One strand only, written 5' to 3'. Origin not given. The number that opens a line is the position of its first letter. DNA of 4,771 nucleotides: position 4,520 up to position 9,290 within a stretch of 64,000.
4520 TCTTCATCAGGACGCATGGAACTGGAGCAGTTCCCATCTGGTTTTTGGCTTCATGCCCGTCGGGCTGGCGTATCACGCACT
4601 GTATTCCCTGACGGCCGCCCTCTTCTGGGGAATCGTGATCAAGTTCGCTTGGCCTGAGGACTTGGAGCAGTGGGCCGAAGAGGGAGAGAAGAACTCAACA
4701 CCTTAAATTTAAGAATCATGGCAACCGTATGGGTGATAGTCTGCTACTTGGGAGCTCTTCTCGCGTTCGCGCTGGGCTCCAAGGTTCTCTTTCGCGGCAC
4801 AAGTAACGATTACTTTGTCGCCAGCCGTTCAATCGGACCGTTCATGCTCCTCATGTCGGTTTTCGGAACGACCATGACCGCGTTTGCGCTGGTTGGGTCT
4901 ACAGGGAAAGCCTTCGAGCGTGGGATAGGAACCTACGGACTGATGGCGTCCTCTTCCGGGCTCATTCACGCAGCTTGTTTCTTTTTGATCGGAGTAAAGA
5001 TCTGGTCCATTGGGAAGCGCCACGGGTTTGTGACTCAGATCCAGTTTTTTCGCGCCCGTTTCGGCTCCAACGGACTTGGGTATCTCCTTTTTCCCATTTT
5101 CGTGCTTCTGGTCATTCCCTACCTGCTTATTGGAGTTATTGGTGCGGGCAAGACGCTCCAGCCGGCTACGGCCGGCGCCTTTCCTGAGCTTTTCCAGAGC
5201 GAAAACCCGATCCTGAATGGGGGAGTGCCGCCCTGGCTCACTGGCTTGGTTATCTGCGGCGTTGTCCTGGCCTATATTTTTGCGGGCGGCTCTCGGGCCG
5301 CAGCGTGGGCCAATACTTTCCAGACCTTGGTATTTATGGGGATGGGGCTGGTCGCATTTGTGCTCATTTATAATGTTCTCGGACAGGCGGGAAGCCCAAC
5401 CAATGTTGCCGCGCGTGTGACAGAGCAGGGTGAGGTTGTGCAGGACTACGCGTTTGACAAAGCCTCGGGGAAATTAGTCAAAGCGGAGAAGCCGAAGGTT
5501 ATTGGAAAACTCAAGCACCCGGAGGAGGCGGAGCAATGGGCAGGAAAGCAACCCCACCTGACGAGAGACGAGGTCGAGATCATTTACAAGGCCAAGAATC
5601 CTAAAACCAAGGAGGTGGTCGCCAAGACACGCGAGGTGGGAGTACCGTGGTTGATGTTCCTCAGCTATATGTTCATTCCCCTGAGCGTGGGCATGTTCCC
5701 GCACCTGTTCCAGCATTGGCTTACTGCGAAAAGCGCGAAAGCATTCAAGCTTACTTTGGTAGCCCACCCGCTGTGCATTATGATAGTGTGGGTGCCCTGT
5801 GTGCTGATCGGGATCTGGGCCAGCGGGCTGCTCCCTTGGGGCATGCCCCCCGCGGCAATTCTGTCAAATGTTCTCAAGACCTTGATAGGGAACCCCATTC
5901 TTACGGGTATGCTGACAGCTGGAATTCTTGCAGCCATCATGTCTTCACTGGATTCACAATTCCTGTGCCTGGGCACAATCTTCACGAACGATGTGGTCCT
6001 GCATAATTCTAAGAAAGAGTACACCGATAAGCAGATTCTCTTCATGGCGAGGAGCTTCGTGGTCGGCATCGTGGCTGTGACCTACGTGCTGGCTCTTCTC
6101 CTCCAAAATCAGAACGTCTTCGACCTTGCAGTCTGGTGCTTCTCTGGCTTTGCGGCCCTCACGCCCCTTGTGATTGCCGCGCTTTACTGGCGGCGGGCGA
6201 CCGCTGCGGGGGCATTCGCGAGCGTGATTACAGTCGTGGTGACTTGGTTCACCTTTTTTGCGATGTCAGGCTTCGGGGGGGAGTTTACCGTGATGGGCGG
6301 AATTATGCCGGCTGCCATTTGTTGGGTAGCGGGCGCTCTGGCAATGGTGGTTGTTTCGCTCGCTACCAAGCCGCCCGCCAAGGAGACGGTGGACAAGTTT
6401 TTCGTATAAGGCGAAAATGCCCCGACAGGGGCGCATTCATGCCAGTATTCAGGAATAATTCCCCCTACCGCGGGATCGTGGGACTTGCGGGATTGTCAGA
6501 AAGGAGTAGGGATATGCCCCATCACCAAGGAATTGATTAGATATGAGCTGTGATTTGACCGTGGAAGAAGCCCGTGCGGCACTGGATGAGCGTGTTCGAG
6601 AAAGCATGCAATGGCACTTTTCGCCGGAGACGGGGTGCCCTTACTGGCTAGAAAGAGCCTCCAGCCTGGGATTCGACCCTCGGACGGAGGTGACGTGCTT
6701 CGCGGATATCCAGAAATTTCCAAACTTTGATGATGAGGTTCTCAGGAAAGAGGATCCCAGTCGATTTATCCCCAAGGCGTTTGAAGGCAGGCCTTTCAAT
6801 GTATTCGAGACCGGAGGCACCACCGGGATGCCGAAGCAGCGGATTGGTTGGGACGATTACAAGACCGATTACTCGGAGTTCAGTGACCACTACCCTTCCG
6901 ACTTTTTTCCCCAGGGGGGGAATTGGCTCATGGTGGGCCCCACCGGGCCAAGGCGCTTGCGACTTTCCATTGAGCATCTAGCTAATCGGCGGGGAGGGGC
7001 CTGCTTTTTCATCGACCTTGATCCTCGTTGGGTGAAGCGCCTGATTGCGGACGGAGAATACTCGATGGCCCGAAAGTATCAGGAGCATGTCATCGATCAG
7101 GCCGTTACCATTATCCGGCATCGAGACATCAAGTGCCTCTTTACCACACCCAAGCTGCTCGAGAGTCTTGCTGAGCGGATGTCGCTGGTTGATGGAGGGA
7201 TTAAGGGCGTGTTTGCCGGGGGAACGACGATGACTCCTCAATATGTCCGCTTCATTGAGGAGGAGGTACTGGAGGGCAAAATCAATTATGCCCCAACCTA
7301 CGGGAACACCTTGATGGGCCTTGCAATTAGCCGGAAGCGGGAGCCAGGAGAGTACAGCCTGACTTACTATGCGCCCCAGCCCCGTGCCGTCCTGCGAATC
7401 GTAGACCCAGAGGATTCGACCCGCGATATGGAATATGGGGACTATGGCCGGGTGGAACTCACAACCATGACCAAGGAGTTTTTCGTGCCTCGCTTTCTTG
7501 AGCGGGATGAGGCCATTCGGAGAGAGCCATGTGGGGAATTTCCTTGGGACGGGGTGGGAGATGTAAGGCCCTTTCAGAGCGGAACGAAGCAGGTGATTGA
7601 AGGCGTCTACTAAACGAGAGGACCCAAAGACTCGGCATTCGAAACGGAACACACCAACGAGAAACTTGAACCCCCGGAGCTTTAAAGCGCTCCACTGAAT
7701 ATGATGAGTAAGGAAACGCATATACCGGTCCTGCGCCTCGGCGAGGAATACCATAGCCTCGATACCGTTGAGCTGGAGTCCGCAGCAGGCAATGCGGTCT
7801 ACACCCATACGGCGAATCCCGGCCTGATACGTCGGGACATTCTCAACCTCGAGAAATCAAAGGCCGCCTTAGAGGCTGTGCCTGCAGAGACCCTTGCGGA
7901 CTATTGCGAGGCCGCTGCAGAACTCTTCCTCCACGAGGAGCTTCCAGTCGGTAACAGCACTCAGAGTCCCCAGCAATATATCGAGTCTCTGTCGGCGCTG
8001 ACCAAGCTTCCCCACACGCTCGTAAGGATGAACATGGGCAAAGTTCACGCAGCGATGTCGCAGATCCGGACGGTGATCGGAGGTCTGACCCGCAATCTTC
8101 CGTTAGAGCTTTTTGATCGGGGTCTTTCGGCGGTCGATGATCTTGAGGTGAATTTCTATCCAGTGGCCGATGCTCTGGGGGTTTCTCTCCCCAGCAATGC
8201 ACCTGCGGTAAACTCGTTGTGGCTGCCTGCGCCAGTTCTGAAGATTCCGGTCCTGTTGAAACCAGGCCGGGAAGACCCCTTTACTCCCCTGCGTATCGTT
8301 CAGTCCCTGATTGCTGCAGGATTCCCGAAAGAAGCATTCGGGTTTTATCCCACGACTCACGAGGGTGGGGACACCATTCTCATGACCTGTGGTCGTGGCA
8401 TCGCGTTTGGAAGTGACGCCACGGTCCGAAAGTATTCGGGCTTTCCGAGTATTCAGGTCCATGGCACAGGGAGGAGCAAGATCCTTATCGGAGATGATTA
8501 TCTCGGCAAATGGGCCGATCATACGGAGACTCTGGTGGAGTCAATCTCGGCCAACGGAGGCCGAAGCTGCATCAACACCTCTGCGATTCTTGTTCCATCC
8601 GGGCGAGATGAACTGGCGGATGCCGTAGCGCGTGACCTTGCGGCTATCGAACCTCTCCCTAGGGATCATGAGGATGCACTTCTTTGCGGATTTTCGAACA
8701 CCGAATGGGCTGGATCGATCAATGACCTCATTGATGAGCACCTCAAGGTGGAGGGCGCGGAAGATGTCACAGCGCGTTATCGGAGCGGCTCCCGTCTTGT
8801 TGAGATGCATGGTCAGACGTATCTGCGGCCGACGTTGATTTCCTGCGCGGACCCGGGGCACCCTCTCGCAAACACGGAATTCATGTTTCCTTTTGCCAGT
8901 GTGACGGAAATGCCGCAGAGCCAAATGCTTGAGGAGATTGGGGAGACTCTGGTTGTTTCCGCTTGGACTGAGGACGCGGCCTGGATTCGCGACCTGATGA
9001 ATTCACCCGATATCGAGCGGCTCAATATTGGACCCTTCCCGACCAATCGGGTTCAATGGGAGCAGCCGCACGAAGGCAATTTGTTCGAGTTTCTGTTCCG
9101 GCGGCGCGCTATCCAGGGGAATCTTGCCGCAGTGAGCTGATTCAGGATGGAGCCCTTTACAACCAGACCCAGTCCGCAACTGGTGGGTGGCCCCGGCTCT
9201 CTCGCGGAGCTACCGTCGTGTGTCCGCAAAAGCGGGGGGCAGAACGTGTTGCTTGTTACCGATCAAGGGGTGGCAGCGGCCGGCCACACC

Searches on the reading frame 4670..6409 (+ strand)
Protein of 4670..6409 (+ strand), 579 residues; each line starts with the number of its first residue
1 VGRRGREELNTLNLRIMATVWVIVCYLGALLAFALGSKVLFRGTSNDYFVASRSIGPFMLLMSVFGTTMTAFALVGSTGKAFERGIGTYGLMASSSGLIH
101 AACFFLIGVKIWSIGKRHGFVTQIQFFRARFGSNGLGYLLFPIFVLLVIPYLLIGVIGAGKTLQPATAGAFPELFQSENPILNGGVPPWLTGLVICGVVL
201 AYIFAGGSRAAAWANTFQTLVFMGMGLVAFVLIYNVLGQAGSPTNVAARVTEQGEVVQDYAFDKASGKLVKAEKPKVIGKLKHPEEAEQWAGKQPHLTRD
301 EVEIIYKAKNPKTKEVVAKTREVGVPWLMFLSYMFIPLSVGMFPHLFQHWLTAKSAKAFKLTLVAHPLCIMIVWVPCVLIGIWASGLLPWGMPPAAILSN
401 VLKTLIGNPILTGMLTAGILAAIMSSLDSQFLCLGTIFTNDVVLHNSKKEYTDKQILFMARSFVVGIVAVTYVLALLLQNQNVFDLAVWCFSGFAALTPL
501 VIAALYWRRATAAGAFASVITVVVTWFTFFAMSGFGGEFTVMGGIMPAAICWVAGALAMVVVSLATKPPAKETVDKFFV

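Call 6: search_protein_families(library=pfam, proteins=[window:4670-6409:+], max_evalue=0.001)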
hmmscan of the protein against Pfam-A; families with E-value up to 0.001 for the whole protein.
window:4670-6409:+ (579 aa): 1 family
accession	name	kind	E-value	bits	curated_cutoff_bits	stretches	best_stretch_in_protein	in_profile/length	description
PF00474.23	SSF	-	8.4e-33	114.3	22.8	2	194-520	126-404/406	Sodium:solute symporter family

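Call 28: search_protein_families(library=ncbifam, proteins=[window:4670-6409:+], max_evalue=0.001)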
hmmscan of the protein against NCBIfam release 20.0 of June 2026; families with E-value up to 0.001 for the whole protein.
window:4670-6409:+ (579 aa): 7 families
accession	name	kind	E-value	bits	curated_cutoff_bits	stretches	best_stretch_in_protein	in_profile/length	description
TIGR00813.1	sss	superfamily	2.7e-31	109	184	1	48-521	1-410/411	sodium/solute symporter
TIGR02121.1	Na_Pro_sym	equivalog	1.1e-24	87.1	515.5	1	401-577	309-480/488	sodium/proline symporter PutP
TIGR02119.1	panF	equivalog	1.8e-21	76.7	328.05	2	330-555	237-464/471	sodium/pantothenate symporter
NF007790.0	PRK10484.1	equivalog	1.4e-14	53.9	401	2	309-562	228-479/527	solute:sodium symporter family transporter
NF011948.0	PRK15419.1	equivalog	1.4e-12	47.3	955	1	403-577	318-484/502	sodium/proline symporter PutP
TIGR03648.1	Na_symport_lg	subfamily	1.1e-09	37.3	320.75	1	410-573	361-537/547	VC_2705 family sodium/solute symporter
NF046076.1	monocarbox_MctP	equivalog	1.7e-06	27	625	1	44-247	30-216/481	monocarboxylate uptake permease MctP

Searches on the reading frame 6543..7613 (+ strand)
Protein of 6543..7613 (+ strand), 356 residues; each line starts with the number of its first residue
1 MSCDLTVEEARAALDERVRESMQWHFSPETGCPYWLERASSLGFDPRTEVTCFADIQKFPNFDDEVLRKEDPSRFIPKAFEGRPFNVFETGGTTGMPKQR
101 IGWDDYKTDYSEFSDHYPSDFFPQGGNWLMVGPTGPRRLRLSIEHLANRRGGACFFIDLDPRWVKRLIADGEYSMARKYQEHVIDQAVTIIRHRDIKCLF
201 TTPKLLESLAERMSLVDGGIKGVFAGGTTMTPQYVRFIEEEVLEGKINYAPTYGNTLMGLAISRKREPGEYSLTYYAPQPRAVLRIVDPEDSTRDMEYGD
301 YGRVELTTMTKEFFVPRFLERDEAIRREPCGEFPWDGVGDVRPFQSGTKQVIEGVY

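Call 6: search_protein_families(library=pfam, proteins=[window:6543-7613:+], max_evalue=0.001)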
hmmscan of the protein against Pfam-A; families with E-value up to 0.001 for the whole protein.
window:6543-7613:+ (356 aa): 1 family
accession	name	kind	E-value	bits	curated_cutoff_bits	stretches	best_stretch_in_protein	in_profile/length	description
PF00501.34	AMP-binding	-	7.1e-05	22.2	29.9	0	186-291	247-360/384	AMP-binding enzyme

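Call 7: search_protein_families(library=pfam, proteins=[window:6543-7613:+], max_evalue=10)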
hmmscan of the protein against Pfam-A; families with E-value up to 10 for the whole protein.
window:6543-7613:+ (356 aa): 1 family
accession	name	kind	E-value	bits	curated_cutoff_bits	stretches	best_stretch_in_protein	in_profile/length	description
PF00501.34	AMP-binding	-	7.1e-05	22.2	29.9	1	186-291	247-360/384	AMP-binding enzyme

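Call 28: search_protein_families(library=ncbifam, proteins=[window:6543-7613:+], max_evalue=0.001)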
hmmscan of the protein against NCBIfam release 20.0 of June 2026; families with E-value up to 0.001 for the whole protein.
window:6543-7613:+ (356 aa): 2 families
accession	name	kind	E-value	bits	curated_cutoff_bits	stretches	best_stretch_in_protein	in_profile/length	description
NF045666.1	DVU1553_fam_AMP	equivalog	0.00022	20.4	300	0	183-312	170-295/331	DVU_1553 family AMP-dependent CoA ligase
TIGR03335.1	F390_ftsA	equivalog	0.00033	19.5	458.7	0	11-125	15-130/445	coenzyme F390 synthetase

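Call 43: search_solved_structures(query=window:6543-7613:+, max_evalue=1)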
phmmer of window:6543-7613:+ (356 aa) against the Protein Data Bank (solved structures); distinct sequences matched with E-value up to 1: 4.
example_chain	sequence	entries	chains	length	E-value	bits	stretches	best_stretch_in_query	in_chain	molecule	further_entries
3l2k_A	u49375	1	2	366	2.3e-52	181.9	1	17-356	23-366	EhpF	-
3hgu_A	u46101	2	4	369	2.4e-52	181.9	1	17-356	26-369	EhpF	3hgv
8kac_A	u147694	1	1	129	0.27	13.9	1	125-211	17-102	De novo design protein -NX1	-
9sfi_A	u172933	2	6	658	0.69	12.6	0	31-94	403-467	CoB--CoM heterodisulfide reductase iron-sulfur subunit A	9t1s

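Call 54: search_dna_similar(query=window:6543-7613:+, collection=plasmids, mode=protein, max_rows=15)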
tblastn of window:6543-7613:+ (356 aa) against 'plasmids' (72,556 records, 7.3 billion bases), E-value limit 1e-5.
Records with a match: 29; places in all: 29; records where one place covers at least 80% of the query: 29.
Best place of each record, by identity: <60% 29.
By first word of the organism name: Streptomyces 19; Pantoea 4; Streptantibioticus 2; Halomarina 1; Burkholderia 1; Halalkalicoccus 1; Escherichia 1.
By predicted mobility (MOB-suite, as given by PLSDB): non-mobilizable 24; mobilizable 3; conjugative 2.
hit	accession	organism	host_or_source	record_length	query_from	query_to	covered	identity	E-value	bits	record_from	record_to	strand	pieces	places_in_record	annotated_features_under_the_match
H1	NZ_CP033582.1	Streptomyces sp. ADI95-16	-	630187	13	356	97%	38.7%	2e-74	257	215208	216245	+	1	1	AMP-binding protein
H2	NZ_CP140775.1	Streptomyces goshikiensis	cell culture,soil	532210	13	356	97%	38.7%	2e-74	257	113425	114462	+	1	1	AMP-binding protein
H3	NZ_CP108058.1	Streptomyces goshikiensis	-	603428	13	356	97%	38.7%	2e-74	257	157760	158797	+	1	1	AMP-binding protein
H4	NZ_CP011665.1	Streptomyces sp. Mg1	-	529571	13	356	97%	38.7%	2e-74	257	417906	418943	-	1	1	AMP-binding protein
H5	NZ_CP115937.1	Streptomyces goshikiensis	microorganism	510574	13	356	97%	38.7%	3e-74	256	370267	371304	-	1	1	AMP-binding protein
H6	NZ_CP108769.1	Streptomyces goshikiensis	-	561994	13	356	97%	38.7%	3e-74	256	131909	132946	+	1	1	AMP-binding protein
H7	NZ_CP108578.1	Streptomyces goshikiensis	-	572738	13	356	97%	38.7%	4e-74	256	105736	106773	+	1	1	AMP-binding protein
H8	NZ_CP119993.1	Halomarina sp. PSR21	cell culture,saline soil from Tarim ...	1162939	12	356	97%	37.3%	2e-54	199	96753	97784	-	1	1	record has no annotation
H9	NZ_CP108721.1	Streptomyces sp. NBC_00998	-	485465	15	356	96%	37.2%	2e-68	239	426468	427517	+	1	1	phenazine biosynthesis protein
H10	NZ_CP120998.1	Streptomyces sp. Mut1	-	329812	1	356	100%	35.7%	3e-58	210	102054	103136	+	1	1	arylcarboxylate reductase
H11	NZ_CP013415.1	Burkholderia ubonensis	soil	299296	15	356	96%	36.6%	2e-54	199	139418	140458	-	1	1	AMP-binding protein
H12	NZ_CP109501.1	Streptomyces sp. NBC_01426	-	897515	10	356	97%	35.9%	7e-65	229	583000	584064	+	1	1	phenazine biosynthesis protein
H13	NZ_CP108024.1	Streptomyces sp. NBC_00316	-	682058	1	356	100%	34.9%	5e-56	204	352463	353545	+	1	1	arylcarboxylate reductase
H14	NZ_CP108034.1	Streptomyces sp. NBC_00304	-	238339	1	356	100%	34.1%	3e-52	193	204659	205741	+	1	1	arylcarboxylate reductase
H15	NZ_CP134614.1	Streptomyces sp. ITFR-6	Ips typographus,whole organism,Ips ...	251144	1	356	100%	34.1%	3e-52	192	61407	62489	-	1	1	arylcarboxylate reductase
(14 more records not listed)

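Call 55: get_annotated_region(hit=H10, flank=6000)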
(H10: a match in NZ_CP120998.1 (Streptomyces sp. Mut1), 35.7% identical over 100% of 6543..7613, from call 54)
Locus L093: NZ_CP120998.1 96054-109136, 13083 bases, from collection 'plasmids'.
description: Streptomyces sp. Mut1 plasmid unnamed1
organism: Streptomyces sp. Mut1 (NCBI taxid 3033811)
taxonomy: Bacteria; Actinomycetota; Actinomycetes; Kitasatosporales; Streptomycetaceae; Streptomyces; Streptomyces sp. Mut1
host: -; source: -; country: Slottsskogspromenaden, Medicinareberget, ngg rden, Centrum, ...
typing (MOB-suite, as given by PLSDB): non-mobilizable; replicon rep_cluster_1910
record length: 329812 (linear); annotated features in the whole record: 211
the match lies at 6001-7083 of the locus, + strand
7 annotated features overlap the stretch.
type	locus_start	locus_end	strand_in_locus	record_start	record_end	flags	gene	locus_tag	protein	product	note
CDS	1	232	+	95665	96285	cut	-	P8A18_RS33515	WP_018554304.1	LysE family translocator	-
CDS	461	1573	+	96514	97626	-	trpS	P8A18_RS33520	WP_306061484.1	tryptophan--tRNA ligase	GO:0006436 - tryptophanyl-tRNA aminoacylation [Evidence IEA]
CDS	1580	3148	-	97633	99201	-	-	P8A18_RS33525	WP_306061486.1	bifunctional 3-(3-hydroxy-phenyl)propionate/3-hydroxycinnamic acid hydroxylase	-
CDS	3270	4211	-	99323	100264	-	-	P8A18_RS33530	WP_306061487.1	hypothetical protein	-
CDS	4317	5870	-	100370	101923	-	-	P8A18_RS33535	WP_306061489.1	FAD-dependent monooxygenase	-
CDS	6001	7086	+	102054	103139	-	-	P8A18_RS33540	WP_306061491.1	arylcarboxylate reductase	-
CDS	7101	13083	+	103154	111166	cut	-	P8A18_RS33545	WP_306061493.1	type I polyketide synthase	-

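Call 56: get_annotated_region(hit=H1, flank=6000)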
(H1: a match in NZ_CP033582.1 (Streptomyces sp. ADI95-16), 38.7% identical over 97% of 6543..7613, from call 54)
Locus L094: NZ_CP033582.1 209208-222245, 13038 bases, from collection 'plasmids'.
description: Streptomyces sp. ADI95-16 plasmid pADI95-16a, complete sequence
organism: Streptomyces sp. ADI95-16 (NCBI taxid 1522758)
taxonomy: Bacteria; Actinomycetota; Actinomycetes; Kitasatosporales; Streptomycetaceae; Streptomyces; Streptomyces sp. ADI95-16
host: -; source: -; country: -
typing (MOB-suite, as given by PLSDB): non-mobilizable
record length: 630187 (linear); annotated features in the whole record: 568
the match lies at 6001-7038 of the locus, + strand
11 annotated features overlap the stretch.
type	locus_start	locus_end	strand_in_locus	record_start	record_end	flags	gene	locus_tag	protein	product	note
CDS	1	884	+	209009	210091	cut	-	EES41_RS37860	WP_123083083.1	alkene reductase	-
CDS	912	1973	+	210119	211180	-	-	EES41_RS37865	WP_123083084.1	class I SAM-dependent methyltransferase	-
CDS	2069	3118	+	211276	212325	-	-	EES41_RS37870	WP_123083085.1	helix-turn-helix domain-containing protein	-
CDS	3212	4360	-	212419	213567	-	-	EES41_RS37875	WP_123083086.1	FAD-dependent monooxygenase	-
CDS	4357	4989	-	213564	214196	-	-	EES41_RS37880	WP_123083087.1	hypothetical protein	-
CDS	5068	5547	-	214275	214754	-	-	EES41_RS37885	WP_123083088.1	carboxymuconolactone decarboxylase family protein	-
CDS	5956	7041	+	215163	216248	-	-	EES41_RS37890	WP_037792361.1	AMP-binding protein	-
CDS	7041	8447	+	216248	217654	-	-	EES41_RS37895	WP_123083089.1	aldehyde dehydrogenase family protein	-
CDS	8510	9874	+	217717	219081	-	-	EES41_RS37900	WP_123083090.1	3-deoxy-7-phosphoheptulonate synthase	GO:0009073 - aromatic amino acid family biosynthetic process [Evidence IEA]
CDS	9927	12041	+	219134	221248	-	pabB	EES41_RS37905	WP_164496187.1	aminodeoxychorismate synthase component I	GO:0009396 - folic acid-containing compound biosynthetic process [Evidence IEA]; GO:0008153 - para-aminobenzoic acid ...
CDS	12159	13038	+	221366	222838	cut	-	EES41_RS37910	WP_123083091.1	AMP-binding protein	-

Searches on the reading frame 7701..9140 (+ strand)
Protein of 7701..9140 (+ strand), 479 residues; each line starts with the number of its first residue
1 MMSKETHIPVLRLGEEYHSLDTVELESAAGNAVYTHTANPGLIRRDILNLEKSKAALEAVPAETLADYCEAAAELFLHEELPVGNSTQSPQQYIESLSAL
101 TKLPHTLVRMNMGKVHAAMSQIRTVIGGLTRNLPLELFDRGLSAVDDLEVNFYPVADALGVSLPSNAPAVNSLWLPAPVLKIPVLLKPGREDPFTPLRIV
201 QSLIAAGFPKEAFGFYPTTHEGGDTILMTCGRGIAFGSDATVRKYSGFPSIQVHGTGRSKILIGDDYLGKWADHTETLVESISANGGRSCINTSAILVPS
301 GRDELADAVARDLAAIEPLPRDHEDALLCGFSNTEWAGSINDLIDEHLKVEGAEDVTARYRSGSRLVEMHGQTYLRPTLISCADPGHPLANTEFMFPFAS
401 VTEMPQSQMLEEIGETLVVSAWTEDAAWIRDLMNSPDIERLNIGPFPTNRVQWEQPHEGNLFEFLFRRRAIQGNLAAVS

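Call 6: search_protein_families(library=pfam, proteins=[window:7701-9140:+], max_evalue=0.001)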
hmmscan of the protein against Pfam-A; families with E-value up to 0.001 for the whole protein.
window:7701-9140:+ (479 aa): 1 family
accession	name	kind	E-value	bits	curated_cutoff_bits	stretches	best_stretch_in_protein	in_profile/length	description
PF00171.27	Aldedh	-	6.5e-11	41.9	23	1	163-406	134-381/461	Aldehyde dehydrogenase family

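Call 7: search_protein_families(library=pfam, proteins=[window:7701-9140:+], max_evalue=10)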
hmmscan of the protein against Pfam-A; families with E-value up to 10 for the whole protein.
window:7701-9140:+ (479 aa): 1 family
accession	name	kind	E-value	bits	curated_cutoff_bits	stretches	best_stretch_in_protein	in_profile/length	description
PF00171.27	Aldedh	-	6.5e-11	41.9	23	1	163-406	134-381/461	Aldehyde dehydrogenase family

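Call 28: search_protein_families(library=ncbifam, proteins=[window:7701-9140:+], max_evalue=0.001)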
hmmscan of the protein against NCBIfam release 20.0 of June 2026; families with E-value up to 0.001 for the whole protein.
window:7701-9140:+ (479 aa): 2 families
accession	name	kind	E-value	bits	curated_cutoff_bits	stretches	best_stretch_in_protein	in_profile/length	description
NF045735.1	PaDhStyDPseudo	equivalog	0.00042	19.1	850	1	159-298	150-297/483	phenylacetaldehyde dehydrogenase StyD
NF040869.1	G3PDH_Arch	equivalog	0.00095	18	780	0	183-383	188-383/502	NADP-dependent glyceraldehyde-3-phosphate dehydrogenase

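Call 44: search_solved_structures(query=window:7701-9140:+, max_evalue=0.01)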
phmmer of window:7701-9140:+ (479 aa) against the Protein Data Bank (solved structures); distinct sequences matched with E-value up to 0.01: 13.
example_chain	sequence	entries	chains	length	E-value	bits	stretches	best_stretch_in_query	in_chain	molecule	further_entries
6b4r_A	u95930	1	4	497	1.6e-09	40.4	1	159-414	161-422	KauB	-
5iuu_A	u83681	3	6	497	2.8e-06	29.7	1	158-412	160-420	Aldehyde dehydrogenase family protein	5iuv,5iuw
7jso_A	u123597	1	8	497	3.9e-05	25.9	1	158-411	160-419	Aldehyde dehydrogenase family protein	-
4o5h_A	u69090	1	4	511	6.4e-05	25.2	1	120-213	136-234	Phenylacetaldehyde dehydrogenase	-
4o6r_A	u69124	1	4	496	9.1e-05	24.7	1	158-404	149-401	Aldehyde Dehydrogenase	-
4e4g_A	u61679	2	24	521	0.00038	22.6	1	147-245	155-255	Methylmalonate-semialdehyde dehydrogenase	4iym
4go3_A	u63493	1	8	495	0.00062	21.9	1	161-404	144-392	Putative gamma-hydroxymuconic semialdehyde dehydrogenase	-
4go4_A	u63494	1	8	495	0.00076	21.6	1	161-328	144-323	Putative gamma-hydroxymuconic semialdehyde dehydrogenase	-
4lih_A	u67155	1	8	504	0.00091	21.4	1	159-241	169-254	Gamma-glutamyl-gamma-aminobutyraldehyde dehydrogenase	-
3b4w_A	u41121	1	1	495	0.0012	21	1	169-403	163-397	Aldehyde dehydrogenase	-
8yen_A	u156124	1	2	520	0.0014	20.7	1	150-405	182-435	Aldehyde dehydrogenase family protein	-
4qyj_A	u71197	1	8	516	0.0017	20.5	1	154-226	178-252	Aldehyde dehydrogenase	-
5kf0_A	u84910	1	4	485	0.0096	18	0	175-309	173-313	Aldehyde dehydrogenase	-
